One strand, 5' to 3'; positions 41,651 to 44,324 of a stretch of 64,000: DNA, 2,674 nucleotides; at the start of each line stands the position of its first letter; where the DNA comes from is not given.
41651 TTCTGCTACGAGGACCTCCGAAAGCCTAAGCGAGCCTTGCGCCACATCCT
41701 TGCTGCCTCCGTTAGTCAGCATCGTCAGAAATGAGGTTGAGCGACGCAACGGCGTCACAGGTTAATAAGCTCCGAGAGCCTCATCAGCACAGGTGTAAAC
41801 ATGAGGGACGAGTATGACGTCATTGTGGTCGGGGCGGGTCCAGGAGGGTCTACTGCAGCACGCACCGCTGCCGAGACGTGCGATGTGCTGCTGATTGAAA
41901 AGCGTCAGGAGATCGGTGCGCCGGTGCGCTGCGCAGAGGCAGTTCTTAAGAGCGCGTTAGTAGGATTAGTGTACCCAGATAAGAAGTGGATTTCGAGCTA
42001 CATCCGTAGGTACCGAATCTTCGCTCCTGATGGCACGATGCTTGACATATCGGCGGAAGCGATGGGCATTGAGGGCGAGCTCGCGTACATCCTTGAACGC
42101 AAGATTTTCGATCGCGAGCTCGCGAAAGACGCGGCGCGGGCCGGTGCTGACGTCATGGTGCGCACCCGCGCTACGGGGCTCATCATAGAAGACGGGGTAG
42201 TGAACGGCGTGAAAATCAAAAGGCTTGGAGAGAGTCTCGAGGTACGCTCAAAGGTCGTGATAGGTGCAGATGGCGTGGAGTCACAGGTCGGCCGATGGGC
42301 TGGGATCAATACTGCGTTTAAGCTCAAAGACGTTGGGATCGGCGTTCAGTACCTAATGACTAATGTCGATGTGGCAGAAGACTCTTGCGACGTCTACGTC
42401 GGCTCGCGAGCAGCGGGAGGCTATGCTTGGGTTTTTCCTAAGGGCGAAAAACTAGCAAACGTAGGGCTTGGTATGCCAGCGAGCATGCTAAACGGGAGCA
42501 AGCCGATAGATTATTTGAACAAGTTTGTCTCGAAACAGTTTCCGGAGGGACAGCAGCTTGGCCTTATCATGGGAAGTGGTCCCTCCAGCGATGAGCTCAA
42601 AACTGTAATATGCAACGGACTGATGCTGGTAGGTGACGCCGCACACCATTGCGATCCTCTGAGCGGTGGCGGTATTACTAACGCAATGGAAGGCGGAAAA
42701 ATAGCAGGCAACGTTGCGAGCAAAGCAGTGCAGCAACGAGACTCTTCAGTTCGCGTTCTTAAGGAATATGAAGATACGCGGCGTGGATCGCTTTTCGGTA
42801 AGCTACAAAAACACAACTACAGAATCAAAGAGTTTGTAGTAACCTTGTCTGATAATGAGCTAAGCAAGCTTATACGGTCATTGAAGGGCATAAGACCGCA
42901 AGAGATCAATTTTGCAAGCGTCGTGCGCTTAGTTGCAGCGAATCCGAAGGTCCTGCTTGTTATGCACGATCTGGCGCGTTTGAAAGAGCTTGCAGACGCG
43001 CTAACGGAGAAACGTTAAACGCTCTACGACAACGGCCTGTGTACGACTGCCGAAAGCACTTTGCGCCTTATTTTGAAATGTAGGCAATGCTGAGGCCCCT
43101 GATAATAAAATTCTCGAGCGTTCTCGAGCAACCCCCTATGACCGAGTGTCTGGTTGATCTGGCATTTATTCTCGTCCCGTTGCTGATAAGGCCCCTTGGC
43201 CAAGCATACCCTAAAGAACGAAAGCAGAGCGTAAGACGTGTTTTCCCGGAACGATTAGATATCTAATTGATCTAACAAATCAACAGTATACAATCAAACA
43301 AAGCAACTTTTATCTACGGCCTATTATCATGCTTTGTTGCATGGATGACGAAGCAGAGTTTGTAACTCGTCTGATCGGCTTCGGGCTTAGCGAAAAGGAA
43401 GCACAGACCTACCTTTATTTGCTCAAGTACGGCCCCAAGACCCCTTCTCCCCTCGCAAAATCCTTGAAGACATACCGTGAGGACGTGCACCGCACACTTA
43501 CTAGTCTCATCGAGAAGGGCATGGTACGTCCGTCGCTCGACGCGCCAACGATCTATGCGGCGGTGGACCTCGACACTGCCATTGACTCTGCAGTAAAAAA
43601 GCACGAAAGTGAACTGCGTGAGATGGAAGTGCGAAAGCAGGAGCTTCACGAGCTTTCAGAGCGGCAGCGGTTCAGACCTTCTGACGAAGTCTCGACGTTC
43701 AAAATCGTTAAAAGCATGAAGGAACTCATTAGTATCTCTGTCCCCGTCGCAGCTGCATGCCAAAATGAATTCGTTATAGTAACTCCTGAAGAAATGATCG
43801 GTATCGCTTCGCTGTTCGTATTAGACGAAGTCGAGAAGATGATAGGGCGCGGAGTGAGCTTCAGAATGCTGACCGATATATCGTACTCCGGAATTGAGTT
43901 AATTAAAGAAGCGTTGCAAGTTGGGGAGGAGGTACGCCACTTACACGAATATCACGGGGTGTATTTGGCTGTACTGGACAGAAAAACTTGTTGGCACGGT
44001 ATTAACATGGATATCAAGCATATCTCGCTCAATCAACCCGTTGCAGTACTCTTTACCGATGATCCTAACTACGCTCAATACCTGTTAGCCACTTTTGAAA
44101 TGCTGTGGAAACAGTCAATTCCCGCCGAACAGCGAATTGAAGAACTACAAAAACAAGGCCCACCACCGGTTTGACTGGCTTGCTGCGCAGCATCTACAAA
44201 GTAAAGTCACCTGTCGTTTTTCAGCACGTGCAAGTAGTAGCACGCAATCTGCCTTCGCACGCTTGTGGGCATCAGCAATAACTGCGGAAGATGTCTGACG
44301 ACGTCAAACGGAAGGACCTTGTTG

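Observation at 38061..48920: Segmentally duplicated TrmB-regulator + geranylgeranyl-reductase modules with a UbiA prenyltransferase + SAM-MTase insertion, bracketed by paralogous small 4-Cys proteins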

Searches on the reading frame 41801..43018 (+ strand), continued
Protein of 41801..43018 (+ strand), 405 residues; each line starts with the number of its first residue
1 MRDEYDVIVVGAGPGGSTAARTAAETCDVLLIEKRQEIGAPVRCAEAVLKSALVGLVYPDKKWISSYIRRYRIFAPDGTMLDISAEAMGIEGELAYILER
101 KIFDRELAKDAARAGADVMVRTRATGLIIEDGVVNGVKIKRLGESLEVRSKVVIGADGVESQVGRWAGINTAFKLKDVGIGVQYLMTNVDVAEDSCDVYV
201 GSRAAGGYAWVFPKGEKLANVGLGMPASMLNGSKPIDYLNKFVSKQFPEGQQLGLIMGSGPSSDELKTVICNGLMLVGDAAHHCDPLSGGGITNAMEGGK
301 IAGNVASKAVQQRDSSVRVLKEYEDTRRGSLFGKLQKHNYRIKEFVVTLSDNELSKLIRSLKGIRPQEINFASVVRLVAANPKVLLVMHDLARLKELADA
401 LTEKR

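Call 20: find_encoding_contigs(protein=P0166, flank=8000, max_places=2)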
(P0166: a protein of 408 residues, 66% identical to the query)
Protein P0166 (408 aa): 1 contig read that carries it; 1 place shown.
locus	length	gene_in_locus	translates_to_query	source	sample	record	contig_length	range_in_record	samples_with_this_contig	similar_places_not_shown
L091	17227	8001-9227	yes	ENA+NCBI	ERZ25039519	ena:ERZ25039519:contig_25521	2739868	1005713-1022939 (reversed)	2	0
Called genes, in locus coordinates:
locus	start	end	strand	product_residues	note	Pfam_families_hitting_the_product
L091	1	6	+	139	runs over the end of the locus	-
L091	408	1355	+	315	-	PF00753:Lactamase_B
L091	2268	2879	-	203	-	PF00881:Nitroreductase, PF14512:TM1586_NiRdase (weak)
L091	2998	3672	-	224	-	-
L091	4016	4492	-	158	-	PF00582:Usp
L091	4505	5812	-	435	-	PF02040:ArsB, PF03600:CitMHS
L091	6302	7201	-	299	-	PF01040:UbiA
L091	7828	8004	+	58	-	PF00037:Fer4, PF12797:Fer4_2 (weak), PF12837:Fer4_6 (weak), PF13187:Fer4_9 (faint), PF13237:Fer4_10 (faint), PF14697:Fer4_21 (weak), PF12838:Fer4_7, PF00037:Fer4 (weak), +4 more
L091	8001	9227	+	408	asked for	PF00890:FAD_binding_2 (faint), PF01266:DAO (faint), PF03486:HI0933_like (faint), PF07992:Pyr_redox_2 (weak), PF12831:FAD_oxidored, PF13450:NAD_binding_8 (weak), PF01494:FAD_binding_3, PF22578:GGR_cat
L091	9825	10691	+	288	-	PF00348:polyprenyl_synt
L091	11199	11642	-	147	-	PF01040:UbiA (weak)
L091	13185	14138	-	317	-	PF13489:Methyltransf_23 (weak), PF13847:Methyltransf_31, PF08241:Methyltransf_11, PF08242:Methyltransf_12, PF13649:Methyltransf_25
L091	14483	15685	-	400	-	PF00890:FAD_binding_2 (faint), PF01266:DAO (faint), PF07992:Pyr_redox_2 (weak), PF12831:FAD_oxidored, PF13450:NAD_binding_8 (faint), PF01494:FAD_binding_3 (weak), PF22578:GGR_cat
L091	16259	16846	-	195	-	PF01040:UbiA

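Call 31: search_protein_families(library=ncbifam, proteins=[L091:6302-7201:-, L091:9825-10691:+], max_evalue=0.00001)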
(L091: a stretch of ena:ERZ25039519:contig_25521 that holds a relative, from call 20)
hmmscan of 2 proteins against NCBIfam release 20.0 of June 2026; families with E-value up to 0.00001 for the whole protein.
L091:6302-7201:- (299 aa): 9 families
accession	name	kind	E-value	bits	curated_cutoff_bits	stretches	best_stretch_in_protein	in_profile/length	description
NF009523.0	PRK12884.1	equivalog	5.7e-17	61.8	269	1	24-294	3-275/279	prenyltransferase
TIGR01473.1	cyoE_ctaB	equivalog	2.1e-13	50.7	210.3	1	29-294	4-279/281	heme o synthase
NF035940.1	prenyl_rel_EboC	equivalog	3.2e-11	43.2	250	1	29-287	3-257/292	UbiA-like protein EboC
NF009521.0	PRK12882.1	equivalog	6e-11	42.1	296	1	24-148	4-127/280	geranylgeranylglycerol-phosphate geranylgeranyltransferase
NF003349.0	PRK04375.1-2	equivalog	1.4e-07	31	246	1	20-297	20-311/318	heme o synthase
NF009522.0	PRK12883.1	equivalog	1.5e-06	27.9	353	1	65-195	43-172/279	geranylgeranylglycerol-phosphate geranylgeranyltransferase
NF009058.0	PRK12392.1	subfamily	1.9e-06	27.2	494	1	17-137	6-130/333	bacteriochlorophyll c synthase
NF006088.0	PRK08238.1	equivalog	2.7e-06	26.3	351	1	63-141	231-312/482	UbiA family prenyltransferase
NF009512.0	PRK12872.1-1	equivalog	3.4e-06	26.8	278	1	37-155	20-139/303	geranylgeranylglycerol-phosphate geranylgeranyltransferase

L091:9825-10691:+ (288 aa): 16 families
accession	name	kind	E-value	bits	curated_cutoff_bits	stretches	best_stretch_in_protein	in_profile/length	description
NF040698.1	IdsA_Meth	equivalog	4.6e-51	174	468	1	16-229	6-227/328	short chain isoprenyl diphosphate synthase IdsA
NF041169.1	f2_encap_cargo4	exception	1.1e-44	153.1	450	1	48-222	47-223/334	family 2 encapsulin nanocompartment cargo protein polyprenyl transferase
TIGR02748.1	GerC3_HepT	equivalog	1.9e-41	142.2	456.55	1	45-224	36-215/319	heptaprenyl diphosphate synthase component II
NF041003.1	GGPP_syn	equivalog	3.2e-38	131.6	500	1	23-222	12-217/326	geranylgeranyl diphosphate synthase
NF040627.1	GFPS_Meth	equivalog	1.9e-37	129.3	600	1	18-271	7-256/285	geranylfarnesyl diphosphate synthase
NF045628.1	HxpDPsynlarge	equivalog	3.7e-36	124.7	500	1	37-228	20-211/311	hexaprenyl-diphosphate synthase large subunit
NF045485.1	FPPsyn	subfamily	1e-34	120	275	1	23-230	7-226/288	farnesyl diphosphate synthase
NF040789.2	gerfarn_diphsyn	equivalog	3.6e-34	118.5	560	1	69-228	80-243/345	geranylfarnesyl diphosphate synthase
NF008140.0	PRK10888.1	equivalog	1e-33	117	412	1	50-230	43-222/323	octaprenyl diphosphate synthase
NF045685.1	GGPPSynCrtE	equivalog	5.3e-32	111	460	1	20-229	10-230/293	geranylgeranyl diphosphate synthase CrtE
NF040936.1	hexpp_archaea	equivalog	4.6e-30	104.9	400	1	21-229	11-210/275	hexaprenyl pyrophosphate synthase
NF045549.1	GGPPsyn_IdsB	equivalog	5e-30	104.7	475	1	49-243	63-259/346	geranylgeranyl diphosphate synthase IdsB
NF042417.1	NPPPS_Mycobact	equivalog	1.5e-28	99.8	600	1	22-230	27-234/335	nonaprenyl/(2E,6E)-farnesyl/geranylgeranyl diphosphat synthase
TIGR02749.1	prenyl_cyano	equivalog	1.8e-27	96.3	383.2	1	50-229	43-224/322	solanesyl diphosphate synthase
NF007877.0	PRK10581.1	equivalog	4.9e-19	68.6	321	1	23-229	13-233/299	(2E,6E)-farnesyl diphosphate synthase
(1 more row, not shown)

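Call 69: search_protein_families(library=padloc, proteins=[window:41801-43018:+], max_evalue=0.001)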
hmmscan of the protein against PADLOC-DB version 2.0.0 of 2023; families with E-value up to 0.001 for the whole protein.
window:41801-43018:+ (405 aa): 0 families

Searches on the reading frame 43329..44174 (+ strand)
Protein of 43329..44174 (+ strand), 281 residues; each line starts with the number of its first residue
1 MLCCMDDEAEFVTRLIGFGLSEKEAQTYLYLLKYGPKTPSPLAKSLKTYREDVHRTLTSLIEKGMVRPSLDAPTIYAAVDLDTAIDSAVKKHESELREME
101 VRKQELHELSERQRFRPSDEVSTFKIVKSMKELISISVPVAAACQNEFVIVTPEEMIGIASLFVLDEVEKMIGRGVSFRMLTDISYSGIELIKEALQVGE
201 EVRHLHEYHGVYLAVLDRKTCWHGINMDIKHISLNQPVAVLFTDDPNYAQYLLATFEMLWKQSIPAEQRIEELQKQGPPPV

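Call 4: search_protein_families(library=pfam, proteins=[window:43329-44174:+], max_evalue=0.01)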
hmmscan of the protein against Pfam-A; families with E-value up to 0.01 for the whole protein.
window:43329-44174:+ (281 aa): 2 families
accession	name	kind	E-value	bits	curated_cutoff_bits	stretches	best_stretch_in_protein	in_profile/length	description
PF01978.25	TrmB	-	7.5e-15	55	25.6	1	17-81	3-67/68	Sugar-specific transcriptional regulator TrmB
PF25213.1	HVO_A0261_N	-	0.005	17.1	35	0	27-67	15-55/86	HVO_A0261 N-terminal domain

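Call 5: search_protein_families(library=ncbifam, proteins=[window:43329-44174:+], max_evalue=0.01)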
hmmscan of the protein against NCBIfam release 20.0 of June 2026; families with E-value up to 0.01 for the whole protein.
window:43329-44174:+ (281 aa): 5 families
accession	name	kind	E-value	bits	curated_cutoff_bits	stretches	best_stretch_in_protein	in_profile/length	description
NF040851.1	tran_reg_TrmB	equivalog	1.2e-07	31.2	600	1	8-184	4-167/338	HTH-type sugar-sensing transcriptional regulator TrmB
NF047390.1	TransRegTrmBL1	equivalog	1.1e-06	27.9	650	1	8-157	3-146/341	HTH-type sugar sensing transcriptional regulator TrmBL1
NF053606.1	Sta1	subfamily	1.9e-06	27.9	80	1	18-67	16-65/100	Sta1 family transcriptional regulator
NF040939.2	trans_reg_lrs14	equivalog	0.00013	22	90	1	18-67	17-67/103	Lrs14 family HTH-type transcriptional regulator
NF047392.1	TransRegTrmBHalo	equivalog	0.00019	20.5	500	1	17-153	15-141/349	HTH-type sugar sensing transcriptional regulator TrmB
